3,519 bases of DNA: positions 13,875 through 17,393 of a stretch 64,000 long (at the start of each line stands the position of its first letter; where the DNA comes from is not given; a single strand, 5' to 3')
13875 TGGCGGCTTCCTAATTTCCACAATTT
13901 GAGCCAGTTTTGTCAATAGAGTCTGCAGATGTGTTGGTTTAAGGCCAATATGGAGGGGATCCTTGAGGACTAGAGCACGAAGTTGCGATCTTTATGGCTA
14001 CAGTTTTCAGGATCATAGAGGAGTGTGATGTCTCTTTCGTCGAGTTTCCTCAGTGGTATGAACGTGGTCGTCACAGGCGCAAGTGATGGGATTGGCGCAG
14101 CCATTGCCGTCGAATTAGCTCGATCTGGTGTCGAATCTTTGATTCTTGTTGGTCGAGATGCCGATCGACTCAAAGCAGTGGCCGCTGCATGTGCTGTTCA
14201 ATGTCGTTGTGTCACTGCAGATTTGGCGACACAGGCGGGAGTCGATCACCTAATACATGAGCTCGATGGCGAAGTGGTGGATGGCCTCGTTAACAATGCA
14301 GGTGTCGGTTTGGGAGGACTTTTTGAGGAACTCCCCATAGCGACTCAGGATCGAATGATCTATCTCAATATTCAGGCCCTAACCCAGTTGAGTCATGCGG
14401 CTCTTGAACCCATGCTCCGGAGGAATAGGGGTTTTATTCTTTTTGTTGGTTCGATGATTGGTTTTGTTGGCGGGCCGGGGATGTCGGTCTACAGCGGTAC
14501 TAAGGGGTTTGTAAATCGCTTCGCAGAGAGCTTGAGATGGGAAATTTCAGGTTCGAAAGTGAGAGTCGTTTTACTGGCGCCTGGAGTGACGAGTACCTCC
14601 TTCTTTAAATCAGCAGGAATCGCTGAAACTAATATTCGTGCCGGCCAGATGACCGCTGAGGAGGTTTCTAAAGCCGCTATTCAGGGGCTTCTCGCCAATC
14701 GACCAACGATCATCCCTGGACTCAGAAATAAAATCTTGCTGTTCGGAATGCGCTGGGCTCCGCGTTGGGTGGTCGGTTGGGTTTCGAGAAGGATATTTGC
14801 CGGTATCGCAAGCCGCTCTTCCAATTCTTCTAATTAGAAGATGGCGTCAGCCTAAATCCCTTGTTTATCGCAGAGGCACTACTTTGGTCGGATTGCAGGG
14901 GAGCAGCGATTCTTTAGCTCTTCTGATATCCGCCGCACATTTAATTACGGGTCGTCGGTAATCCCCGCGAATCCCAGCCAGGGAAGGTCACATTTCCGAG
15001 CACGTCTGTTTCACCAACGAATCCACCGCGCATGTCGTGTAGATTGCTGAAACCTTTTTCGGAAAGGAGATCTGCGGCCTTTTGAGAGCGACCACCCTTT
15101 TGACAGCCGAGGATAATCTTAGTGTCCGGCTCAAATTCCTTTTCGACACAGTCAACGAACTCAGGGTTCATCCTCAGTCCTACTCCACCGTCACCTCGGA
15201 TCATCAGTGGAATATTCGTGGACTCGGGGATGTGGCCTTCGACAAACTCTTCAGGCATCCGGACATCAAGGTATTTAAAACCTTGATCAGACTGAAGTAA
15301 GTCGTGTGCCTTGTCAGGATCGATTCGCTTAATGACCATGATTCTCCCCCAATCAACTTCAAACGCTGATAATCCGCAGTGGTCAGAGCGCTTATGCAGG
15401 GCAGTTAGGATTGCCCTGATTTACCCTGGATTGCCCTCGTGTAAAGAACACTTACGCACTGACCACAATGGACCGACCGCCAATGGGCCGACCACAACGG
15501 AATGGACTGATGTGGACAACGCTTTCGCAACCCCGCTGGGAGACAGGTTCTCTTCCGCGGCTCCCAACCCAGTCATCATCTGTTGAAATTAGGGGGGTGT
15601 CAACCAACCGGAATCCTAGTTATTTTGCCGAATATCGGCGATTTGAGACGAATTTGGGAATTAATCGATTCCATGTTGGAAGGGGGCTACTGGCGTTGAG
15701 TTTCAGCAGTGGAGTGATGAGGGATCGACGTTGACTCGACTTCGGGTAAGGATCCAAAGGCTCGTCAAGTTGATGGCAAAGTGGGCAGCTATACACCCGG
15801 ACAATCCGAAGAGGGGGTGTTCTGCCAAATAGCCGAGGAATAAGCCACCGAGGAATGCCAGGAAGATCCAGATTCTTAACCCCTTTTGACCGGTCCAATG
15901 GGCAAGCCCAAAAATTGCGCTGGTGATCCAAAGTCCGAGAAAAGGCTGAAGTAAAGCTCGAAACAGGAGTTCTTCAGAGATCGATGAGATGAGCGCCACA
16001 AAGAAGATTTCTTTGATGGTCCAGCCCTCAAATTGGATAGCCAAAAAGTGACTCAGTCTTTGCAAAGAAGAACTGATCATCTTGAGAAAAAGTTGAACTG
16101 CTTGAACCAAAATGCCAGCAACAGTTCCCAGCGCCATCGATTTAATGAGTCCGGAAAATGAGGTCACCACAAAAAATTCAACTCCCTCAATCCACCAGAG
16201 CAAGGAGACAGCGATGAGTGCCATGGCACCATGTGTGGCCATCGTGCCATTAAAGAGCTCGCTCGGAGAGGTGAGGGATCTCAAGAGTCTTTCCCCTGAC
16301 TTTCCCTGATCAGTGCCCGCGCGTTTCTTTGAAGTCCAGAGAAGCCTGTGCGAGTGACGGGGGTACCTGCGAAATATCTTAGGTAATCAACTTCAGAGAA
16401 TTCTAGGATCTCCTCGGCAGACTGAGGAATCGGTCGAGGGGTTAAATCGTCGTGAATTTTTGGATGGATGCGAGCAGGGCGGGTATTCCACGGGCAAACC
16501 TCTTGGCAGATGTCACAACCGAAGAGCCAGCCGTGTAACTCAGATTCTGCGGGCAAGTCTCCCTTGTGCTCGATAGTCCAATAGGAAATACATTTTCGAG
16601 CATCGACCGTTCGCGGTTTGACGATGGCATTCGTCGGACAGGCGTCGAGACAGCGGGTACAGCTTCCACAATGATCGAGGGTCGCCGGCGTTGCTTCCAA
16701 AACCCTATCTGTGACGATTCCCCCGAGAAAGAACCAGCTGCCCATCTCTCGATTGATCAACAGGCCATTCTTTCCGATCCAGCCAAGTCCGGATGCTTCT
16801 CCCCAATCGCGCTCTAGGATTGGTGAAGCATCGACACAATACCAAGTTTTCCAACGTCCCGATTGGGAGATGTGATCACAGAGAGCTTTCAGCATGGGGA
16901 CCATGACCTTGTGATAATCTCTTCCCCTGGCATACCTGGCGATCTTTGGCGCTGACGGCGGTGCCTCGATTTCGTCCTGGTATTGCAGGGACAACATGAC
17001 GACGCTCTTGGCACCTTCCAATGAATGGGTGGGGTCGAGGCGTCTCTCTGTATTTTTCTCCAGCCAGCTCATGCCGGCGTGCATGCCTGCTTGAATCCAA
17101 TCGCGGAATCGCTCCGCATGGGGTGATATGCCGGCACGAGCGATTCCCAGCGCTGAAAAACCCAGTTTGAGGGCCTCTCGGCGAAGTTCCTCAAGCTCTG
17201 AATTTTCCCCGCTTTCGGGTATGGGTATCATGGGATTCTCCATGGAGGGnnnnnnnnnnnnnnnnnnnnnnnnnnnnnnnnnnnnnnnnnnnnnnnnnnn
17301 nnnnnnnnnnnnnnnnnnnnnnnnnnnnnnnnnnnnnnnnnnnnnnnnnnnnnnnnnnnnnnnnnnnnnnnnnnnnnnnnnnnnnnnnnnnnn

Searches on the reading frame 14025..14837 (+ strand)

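Call 39: search_protein_families(library=pfam, proteins=[window:14025-14837:+], max_evalue=0.01)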
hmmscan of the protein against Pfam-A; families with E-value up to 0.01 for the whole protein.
window:14025-14837:+ (270 aa): 4 families
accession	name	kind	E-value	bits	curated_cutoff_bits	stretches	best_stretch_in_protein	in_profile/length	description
PF00106.31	adh_short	-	7.6e-42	143.4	26.6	1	13-197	2-190/195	short chain dehydrogenase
PF13561.12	adh_short_C2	-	8.3e-22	78.3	27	1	18-198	1-185/236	Enoyl-(Acyl carrier protein) reductase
PF08659.16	KR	-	5.8e-17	62.6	22.6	1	14-171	3-164/180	KR domain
PF01370.27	Epimerase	-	0.0066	16.3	20.9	1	14-109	1-89/240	NAD dependent epimerase/dehydratase family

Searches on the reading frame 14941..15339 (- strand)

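Call 39: search_protein_families(library=pfam, proteins=[window:14941-15339:-], max_evalue=0.01)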
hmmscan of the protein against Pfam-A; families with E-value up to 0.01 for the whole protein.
window:14941-15339:- (132 aa): 1 family
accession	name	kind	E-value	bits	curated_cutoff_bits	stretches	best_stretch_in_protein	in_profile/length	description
PF00581.25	Rhodanese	-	9.6e-16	58.5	22.2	1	8-108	2-97/102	Rhodanese-like domain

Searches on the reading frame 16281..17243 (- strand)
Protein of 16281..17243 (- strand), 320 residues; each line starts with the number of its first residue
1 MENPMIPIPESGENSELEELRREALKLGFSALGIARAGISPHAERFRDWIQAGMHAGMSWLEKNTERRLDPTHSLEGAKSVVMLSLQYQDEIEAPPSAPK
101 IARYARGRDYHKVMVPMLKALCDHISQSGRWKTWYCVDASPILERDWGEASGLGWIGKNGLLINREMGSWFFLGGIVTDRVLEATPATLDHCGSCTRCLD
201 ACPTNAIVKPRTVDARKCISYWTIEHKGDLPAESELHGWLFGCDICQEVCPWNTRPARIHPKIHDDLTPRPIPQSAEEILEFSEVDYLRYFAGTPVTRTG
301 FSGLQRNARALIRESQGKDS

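Call 39: search_protein_families(library=pfam, proteins=[window:16281-17243:-], max_evalue=0.01)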
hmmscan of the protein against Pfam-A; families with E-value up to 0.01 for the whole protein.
window:16281-17243:- (320 aa): 10 families
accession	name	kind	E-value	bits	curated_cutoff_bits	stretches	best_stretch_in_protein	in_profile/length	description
PF13484.11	Fer4_16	-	7.5e-23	81.5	30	1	191-253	1-66/66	4Fe-4S double cluster binding domain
PF08331.15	QueG_DUF1730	-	6.2e-18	64.9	25.1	1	68-138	1-76/77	Epoxyqueuosine reductase QueG, DUF1730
PF00037.32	Fer4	-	3.5e-06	27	21.1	1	190-207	6-23/24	4Fe-4S binding domain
PF13187.11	Fer4_9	-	6.2e-05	23.4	27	1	191-207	36-52/52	4Fe-4S dicluster domain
PF12838.12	Fer4_7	-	0.00011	23.1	27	1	191-253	1-51/52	4Fe-4S dicluster domain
PF13183.11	Fer4_8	-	0.00044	21.2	27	0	186-205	48-67/68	4Fe-4S dicluster domain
PF25160.1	LdpA_Fe-S-bd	-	0.00056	20.1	27.6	0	189-208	25-44/49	LdpA Fe-S cluster-binding domain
PF13237.11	Fer4_10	-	0.0011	19.2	25.5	0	190-215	7-39/53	4Fe-4S dicluster domain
PF14697.11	Fer4_21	-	0.0031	18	35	0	188-207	37-57/59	4Fe-4S dicluster domain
PF12798.12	Fer4_3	-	0.0044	18.2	27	0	192-206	1-15/15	4Fe-4S binding domain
